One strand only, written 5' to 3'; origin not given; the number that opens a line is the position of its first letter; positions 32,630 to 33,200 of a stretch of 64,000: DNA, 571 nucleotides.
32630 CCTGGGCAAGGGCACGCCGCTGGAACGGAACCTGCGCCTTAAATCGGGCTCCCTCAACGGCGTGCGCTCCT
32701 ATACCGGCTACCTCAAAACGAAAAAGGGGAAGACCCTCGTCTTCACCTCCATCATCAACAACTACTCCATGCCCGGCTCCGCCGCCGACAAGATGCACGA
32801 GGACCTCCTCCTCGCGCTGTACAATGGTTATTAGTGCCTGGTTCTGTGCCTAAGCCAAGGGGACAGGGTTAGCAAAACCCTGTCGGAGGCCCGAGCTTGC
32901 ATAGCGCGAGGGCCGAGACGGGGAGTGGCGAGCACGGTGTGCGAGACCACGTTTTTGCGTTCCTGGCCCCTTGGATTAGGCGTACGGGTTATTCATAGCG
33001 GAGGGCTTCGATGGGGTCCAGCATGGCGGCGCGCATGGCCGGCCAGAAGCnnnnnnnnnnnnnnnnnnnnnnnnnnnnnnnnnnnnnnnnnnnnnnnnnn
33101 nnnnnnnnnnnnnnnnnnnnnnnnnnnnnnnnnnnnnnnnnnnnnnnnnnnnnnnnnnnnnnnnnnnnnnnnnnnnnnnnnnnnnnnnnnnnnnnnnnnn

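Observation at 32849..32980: Structured intergenic repeat family: two inverted copies with a conserved core and different but still complementary outer stems (copy A)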

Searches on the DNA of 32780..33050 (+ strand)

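Call 10: search_rna_families(source=window, start=32780, end=33050, threshold=evalue, max_evalue=10, show_alignments=2)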
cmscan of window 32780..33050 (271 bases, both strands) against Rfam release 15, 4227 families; matches with E-value up to 10: 0.
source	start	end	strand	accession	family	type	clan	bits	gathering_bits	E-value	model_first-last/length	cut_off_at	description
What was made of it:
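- On Any Rfam 15 family: No match at E <= 10 on 32780-33050 (call 10).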

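Call 30: build_rna_model(alignment_id=A2, structure=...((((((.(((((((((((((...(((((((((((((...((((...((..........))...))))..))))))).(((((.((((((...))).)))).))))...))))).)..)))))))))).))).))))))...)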
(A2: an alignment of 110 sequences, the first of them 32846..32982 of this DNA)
Model R1 built from alignment A2 (110 sequences, 144 columns); structure: as given.
model positions 138; base pairs 49; branch points 1; effective number of sequences 1.56; information 0.59 bits per position. Calibrated on 0.2 Mb of random sequence (short: E-values are rough).
structure used (alignment columns):
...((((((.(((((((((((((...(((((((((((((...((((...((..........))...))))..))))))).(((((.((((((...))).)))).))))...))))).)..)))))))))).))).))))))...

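Call 31: search_with_rna_model(model_id=R1, source=window, max_evalue=10, filters=off, show_alignments=2)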
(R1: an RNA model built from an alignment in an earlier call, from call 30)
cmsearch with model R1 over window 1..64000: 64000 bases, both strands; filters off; matches with E-value up to 10: 57.
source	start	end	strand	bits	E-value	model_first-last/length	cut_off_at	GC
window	32846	32982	+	136.9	5.6e-28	1-138/138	no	0.64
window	45243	45375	-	107.6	1.4e-21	1-138/138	no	0.67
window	32846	32984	-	22.7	0.0044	1-138/138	no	0.63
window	45243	45373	+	18.4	0.038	1-138/138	no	0.68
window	2681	2772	+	17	0.077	1-138/138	no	0.61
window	231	275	-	15.6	0.15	1-138/138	no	0.64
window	14476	14622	-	14.8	0.23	1-138/138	no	0.73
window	2683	2772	-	14.4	0.29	1-138/138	no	0.62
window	231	273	+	13.8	0.39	1-138/138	no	0.63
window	17547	17668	-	12.3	0.83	1-138/138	no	0.66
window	20919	20955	+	11.4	1.3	1-138/138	no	0.7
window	27465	27531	+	11.4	1.3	1-138/138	no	0.61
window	61178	61297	-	11.3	1.4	1-138/138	no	0.65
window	19944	19982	+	11.1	1.5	1-138/138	no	0.56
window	35819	35873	-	10.8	1.7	1-138/138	no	0.67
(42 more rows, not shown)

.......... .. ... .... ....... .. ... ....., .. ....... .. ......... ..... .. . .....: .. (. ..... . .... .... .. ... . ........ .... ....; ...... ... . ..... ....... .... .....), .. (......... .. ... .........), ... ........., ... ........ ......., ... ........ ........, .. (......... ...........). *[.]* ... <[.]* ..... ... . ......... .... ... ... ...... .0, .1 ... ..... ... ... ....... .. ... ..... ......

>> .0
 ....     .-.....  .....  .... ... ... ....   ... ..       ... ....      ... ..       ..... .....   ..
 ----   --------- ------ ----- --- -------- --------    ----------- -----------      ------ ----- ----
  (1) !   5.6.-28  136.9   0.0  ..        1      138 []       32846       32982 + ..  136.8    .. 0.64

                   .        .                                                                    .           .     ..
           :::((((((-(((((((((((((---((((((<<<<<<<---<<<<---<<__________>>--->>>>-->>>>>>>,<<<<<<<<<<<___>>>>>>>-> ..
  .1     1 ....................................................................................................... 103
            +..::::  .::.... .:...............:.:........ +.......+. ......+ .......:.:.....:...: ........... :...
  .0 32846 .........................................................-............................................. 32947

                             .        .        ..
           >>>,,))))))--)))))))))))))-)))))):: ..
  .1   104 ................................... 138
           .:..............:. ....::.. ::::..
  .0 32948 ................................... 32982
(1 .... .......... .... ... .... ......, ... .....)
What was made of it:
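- Checked: The next real-strand hit scores 17 bits (call 31).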

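Call 32: search_with_rna_model(model_id=R1, sources=[L001, L002, L003, L004, L005, L006, L007, L008, L009, L010, L011, L012, L013, L014, L015, L016, L017, L018, L019, L020, L021, L022, L023, L024, L025, L026, L027, L028, L029, L030, L031, L032, L033, L034, L035, L036, L037, L038, L039, L040, L041, L042, L043, L044, L045, L046, L047, L048, L049, L050, L051, L052, L053, L054, L055, L056, L057, L058, L059, L060, L061, L062, L063, L064, L065, L066, L067, L068, L069, L070, L071, L072, L073, L074, L075, L076, L077, L078, L079, L080, L081, L082, L083, L084, L085, L086, L087, L088, L089, L090, L091, L092, L093, L094, L095, L096, L097, L098, L099, window], max_evalue=0.001, make_alignment=true)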
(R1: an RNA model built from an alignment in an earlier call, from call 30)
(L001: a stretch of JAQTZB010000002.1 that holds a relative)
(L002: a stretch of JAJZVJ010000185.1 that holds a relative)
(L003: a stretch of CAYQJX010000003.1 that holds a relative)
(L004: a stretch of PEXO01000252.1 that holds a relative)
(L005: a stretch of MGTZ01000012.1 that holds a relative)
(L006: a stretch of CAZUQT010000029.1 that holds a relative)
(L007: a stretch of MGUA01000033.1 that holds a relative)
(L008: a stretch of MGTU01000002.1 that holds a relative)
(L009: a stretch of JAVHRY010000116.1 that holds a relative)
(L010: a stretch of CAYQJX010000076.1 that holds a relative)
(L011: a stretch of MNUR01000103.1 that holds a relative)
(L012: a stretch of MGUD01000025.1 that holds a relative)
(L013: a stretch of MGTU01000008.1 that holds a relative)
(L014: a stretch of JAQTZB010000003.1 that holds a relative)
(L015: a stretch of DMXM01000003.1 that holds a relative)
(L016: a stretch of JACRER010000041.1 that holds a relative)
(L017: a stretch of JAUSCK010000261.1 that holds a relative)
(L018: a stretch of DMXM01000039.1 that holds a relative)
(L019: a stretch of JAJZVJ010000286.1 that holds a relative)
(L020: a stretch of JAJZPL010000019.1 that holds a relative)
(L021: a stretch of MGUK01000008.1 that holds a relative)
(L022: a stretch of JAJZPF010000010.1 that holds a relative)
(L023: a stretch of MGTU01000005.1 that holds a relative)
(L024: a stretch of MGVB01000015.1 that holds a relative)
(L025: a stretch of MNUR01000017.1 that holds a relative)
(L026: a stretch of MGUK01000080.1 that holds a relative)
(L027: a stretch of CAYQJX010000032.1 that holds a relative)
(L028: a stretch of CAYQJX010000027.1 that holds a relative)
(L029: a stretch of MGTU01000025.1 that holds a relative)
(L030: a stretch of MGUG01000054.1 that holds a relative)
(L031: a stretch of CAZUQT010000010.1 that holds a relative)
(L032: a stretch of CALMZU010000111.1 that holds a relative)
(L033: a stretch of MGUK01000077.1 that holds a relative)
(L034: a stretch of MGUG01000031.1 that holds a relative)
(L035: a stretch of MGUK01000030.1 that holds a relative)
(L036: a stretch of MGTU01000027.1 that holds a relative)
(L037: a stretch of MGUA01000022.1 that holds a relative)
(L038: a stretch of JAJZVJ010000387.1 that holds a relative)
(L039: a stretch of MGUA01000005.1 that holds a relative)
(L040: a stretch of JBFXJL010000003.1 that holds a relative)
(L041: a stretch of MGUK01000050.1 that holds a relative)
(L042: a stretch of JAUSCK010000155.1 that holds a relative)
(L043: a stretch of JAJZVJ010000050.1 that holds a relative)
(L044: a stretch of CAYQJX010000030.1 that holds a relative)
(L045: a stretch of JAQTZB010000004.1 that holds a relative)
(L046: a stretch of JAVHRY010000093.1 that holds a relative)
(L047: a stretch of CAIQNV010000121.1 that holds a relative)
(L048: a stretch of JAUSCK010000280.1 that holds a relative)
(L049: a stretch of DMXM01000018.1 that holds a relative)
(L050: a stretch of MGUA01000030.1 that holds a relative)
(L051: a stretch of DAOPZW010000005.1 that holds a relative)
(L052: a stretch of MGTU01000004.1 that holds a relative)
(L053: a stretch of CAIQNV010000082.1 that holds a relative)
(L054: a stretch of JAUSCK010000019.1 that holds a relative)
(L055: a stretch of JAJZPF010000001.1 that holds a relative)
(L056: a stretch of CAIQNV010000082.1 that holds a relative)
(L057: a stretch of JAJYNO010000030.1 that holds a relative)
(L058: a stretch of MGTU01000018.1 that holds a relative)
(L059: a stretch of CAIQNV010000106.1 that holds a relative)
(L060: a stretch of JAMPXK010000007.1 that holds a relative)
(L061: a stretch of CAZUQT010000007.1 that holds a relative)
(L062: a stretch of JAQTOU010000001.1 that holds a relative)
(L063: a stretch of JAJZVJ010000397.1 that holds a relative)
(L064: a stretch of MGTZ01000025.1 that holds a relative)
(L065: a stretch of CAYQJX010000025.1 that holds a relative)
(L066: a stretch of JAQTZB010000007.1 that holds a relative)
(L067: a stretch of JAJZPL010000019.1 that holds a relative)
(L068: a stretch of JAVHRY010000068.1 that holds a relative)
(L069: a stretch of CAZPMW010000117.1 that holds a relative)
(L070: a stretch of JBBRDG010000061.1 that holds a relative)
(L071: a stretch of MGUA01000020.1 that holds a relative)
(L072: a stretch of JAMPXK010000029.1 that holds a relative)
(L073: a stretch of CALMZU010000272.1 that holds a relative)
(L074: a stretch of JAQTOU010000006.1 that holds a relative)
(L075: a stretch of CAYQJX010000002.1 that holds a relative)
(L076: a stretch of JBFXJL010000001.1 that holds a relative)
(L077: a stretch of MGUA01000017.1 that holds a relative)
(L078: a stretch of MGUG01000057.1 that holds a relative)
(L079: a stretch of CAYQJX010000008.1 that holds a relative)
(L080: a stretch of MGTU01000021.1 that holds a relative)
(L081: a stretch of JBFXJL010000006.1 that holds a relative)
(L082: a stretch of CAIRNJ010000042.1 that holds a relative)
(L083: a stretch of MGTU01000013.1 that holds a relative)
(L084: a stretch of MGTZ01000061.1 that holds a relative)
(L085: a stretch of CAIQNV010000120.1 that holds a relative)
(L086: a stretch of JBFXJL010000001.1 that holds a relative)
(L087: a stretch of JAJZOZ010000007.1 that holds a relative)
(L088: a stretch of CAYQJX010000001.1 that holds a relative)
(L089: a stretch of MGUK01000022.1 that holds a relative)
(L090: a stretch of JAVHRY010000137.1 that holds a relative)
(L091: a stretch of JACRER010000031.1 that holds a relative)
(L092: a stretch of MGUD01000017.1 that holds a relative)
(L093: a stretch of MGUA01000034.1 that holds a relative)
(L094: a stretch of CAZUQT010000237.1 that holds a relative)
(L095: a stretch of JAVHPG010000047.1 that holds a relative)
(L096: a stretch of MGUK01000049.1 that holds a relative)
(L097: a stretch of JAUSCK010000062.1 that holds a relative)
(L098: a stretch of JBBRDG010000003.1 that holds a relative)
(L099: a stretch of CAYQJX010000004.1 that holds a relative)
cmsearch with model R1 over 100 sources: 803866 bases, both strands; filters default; matches with E-value up to 0.001: 135.
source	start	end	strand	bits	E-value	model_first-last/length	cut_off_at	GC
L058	5315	5452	+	152.9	2.4e-30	1-138/138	no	0.7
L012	3474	3611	+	152.4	2.9e-30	1-138/138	no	0.7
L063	2649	2786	-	152.4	2.9e-30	1-138/138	no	0.71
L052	4064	4201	-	152.4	3e-30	1-138/138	no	0.67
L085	3095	3232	+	151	5.9e-30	1-138/138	no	0.67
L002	804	941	-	150.9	6.2e-30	1-138/138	no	0.66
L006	741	878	-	150.9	6.3e-30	1-138/138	no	0.68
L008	1365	1502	+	150.9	6.4e-30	1-138/138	no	0.67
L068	2334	2471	-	150.2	8.8e-30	1-138/138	no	0.68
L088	6426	6563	-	150.2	8.9e-30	1-138/138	no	0.64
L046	4418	4555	+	149.8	1.1e-29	1-138/138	no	0.64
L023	7316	7453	-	149.7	1.1e-29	1-138/138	no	0.62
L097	4779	4916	+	149.4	1.3e-29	1-138/138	no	0.67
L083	2762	2899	+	148.5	2.1e-29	1-138/138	no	0.72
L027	4481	4618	-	148.4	2.2e-29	1-138/138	no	0.68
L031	1327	1464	-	147.8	3e-29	1-138/138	no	0.67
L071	2608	2745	-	147.5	3.4e-29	1-138/138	no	0.69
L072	5191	5328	-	147.5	3.5e-29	1-138/138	no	0.64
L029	2641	2778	-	147.4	3.6e-29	1-138/138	no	0.66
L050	5240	5377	-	147.4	3.6e-29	1-138/138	no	0.62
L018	4049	4186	-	146.9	4.6e-29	1-138/138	no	0.7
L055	6238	6375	-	146.8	5e-29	1-138/138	no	0.69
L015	1642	1779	+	146.8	5e-29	1-138/138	no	0.7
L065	4776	4913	-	146.5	5.7e-29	1-138/138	no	0.66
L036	2717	2854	+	146.5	5.8e-29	1-138/138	no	0.66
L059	4068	4205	-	146.2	6.7e-29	1-138/138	no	0.75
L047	5034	5171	+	145.9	7.7e-29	1-138/138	no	0.71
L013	2751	2888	+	144.5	1.6e-28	1-138/138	no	0.69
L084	5142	5279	+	144.5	1.6e-28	1-138/138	no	0.7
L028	2667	2804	+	144.2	1.8e-28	1-138/138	no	0.65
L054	3499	3635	-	143.8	2.2e-28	1-138/138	no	0.66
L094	3946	4083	+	143.7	2.4e-28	1-138/138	no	0.68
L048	1580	1716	+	143.6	2.5e-28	1-138/138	no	0.7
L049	4336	4473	+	143.4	2.7e-28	1-138/138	no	0.64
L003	3509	3646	-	143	3.3e-28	1-138/138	no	0.69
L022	7308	7445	+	142.6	4e-28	1-138/138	no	0.71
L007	7154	7291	-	142.4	4.5e-28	1-138/138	no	0.69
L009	2465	2601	-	142.3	4.6e-28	1-138/138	no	0.68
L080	649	786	-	141.4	7.3e-28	1-138/138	no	0.67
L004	4045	4181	-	141.4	7.5e-28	1-138/138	no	0.71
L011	3790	3927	+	140.6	1.1e-27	1-138/138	no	0.67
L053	6969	7107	-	139.8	1.7e-27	1-138/138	no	0.71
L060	7411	7548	+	138.7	2.9e-27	1-138/138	no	0.75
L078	1943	2080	-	137.7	4.6e-27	1-138/138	no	0.72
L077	3197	3334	+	135.3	1.6e-26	1-138/138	no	0.7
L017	3958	4094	+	134.5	2.3e-26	1-138/138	no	0.69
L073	2098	2235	+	134.5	2.4e-26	1-138/138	no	0.71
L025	3962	4099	+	133.9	3.2e-26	1-138/138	no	0.64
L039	594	731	+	133.2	4.4e-26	1-138/138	no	0.69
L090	6689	6826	-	131.1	1.3e-25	1-138/138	no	0.7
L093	2733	2870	-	130.4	1.9e-25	1-138/138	no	0.7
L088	2246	2383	-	128.9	4e-25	1-138/138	no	0.69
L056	4798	4935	+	128.6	4.6e-25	1-138/138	no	0.72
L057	1271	1408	+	127.7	7.3e-25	1-138/138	no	0.67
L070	5366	5502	+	124.6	3.4e-24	1-138/138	no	0.62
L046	789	925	+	124.5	3.5e-24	1-138/138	no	0.72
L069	181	319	-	123.9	4.7e-24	1-138/138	no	0.68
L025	2314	2452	+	123.5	5.8e-24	1-138/138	no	0.63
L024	1685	1823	+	123.5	6e-24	1-138/138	no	0.68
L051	4566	4703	-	120.4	2.8e-23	1-138/138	no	0.7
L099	366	501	-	120.2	3.1e-23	1-138/138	no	0.68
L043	1362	1519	+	119.6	4.1e-23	1-138/138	no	0.68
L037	7025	7183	+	119.5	4.3e-23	1-138/138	no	0.66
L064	5891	6049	-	119.4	4.7e-23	1-138/138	no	0.64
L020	5176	5309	+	119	5.7e-23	1-138/138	no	0.66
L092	4156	4290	-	118.4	7.7e-23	1-138/138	no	0.71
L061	6729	6887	-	118.2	8.4e-23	1-138/138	no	0.66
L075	270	404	-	117.8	1e-22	1-138/138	no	0.64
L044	5099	5257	-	117.8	1e-22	1-138/138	no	0.67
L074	6286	6420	-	117.4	1.3e-22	1-138/138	no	0.66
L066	6085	6218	+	113.4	9.5e-22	1-138/138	no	0.66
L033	7812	7948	+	112.3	1.6e-21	1-138/138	no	0.65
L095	708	841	-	112.2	1.7e-21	1-138/138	no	0.69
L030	3309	3442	+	111.8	2.1e-21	1-138/138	no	0.66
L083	2555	2688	-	111.2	2.8e-21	1-138/138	no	0.68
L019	3646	3781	+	110.8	3.5e-21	1-138/138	no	0.71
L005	4693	4825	+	110.7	3.6e-21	1-138/138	no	0.65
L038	2708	2868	-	110.4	4.2e-21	1-138/138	no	0.66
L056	4630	4763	-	110.4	4.3e-21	1-138/138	no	0.69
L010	903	1037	+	110.4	4.3e-21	1-138/138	no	0.68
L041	7580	7716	-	110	5.2e-21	1-138/138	no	0.65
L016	3777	3909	+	110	5.3e-21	1-138/138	no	0.71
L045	3658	3792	+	109.7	6.1e-21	1-138/138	no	0.72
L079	7663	7796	-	109.3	7.3e-21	1-138/138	no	0.7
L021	684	818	-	109.1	8.1e-21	1-138/138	no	0.7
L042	1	116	-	108.5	1.1e-20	1-117/138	3'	0.66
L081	5347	5479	-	108.5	1.1e-20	1-138/138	no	0.65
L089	7387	7521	+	107.8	1.6e-20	1-138/138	no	0.69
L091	5660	5792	+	107.5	1.8e-20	1-138/138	no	0.65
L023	1081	1214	+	106.8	2.6e-20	1-138/138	no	0.68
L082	136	273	-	106.5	3e-20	1-138/138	no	0.7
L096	4703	4833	+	106.4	3.2e-20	1-138/138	no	0.71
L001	5958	6090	+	106.1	3.7e-20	1-138/138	no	0.67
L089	7230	7360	-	105.4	5.1e-20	1-138/138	no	0.71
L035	5906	6040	+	105.3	5.6e-20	1-138/138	no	0.7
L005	4505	4643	-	105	6.4e-20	1-138/138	no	0.7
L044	2353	2492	-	104.6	8e-20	1-138/138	no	0.69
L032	2907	3038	-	104.3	9.2e-20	1-138/138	no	0.71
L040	1898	2030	-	104.3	9.2e-20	1-138/138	no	0.65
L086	6509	6641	-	103.3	1.5e-19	1-138/138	no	0.63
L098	768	926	+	102.7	2.1e-19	1-138/138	no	0.68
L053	7144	7278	+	101.7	3.3e-19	1-138/138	no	0.66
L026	5678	5808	-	101.5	3.6e-19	1-138/138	no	0.68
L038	1063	1199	+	100.7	5.5e-19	1-138/138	no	0.62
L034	355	488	+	99.1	1.2e-18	1-138/138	no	0.67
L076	1197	1330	-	96.8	4e-18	1-138/138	no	0.66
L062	3779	3912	-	95.5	7.6e-18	1-138/138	no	0.72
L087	7237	7369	-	95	9.7e-18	1-138/138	no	0.61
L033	7646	7780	-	89.5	1.5e-16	1-138/138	no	0.67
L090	2914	3050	+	88.8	2.2e-16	1-138/138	no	0.64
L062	3957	4093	+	86.8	5.9e-16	1-138/138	no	0.72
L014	3183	3315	-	85.8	9.6e-16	1-138/138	no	0.67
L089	494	625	-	81.3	9.5e-15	1-138/138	no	0.74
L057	6265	6399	-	79.5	2.3e-14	1-138/138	no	0.69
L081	674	832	+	79.4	2.4e-14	1-138/138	no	0.7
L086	6688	6824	+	78.6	3.6e-14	1-138/138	no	0.71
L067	5596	5752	-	76.7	9.6e-14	1-138/138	no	0.69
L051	4732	4868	+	76.5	1e-13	1-138/138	no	0.75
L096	3792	3926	-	76.4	1.1e-13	1-138/138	no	0.7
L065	4921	5077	+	67.4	1e-11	1-138/138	no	0.64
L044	2510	2643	+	66.3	1.7e-11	1-138/138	no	0.69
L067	6340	6496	+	65.8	2.2e-11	1-138/138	no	0.69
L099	519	652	+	64.5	4.3e-11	1-138/138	no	0.68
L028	2500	2635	-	63.1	8.6e-11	1-138/138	no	0.71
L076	5528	5661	+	55.3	4.3e-09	1-138/138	no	0.7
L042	132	298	+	53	1.4e-08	1-138/138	no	0.69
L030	3146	3276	-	48.6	1.2e-07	1-138/138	no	0.69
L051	4565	4702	+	39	1.5e-05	1-138/138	no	0.71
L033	7645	7779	+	37.2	3.8e-05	1-138/138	no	0.67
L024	1686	1824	-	35.4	9.5e-05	1-138/138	no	0.68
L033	7813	7949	-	34.5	0.00015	1-138/138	no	0.64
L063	2648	2785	+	31.2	0.00077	1-138/138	no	0.7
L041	7579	7715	+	31.2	0.0008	1-138/138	no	0.65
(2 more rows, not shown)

Alignment A3: 135 matches aligned to the model, 260 columns, each read 5' to 3' on its own strand. Consensus structure (alignment columns), stored with it:
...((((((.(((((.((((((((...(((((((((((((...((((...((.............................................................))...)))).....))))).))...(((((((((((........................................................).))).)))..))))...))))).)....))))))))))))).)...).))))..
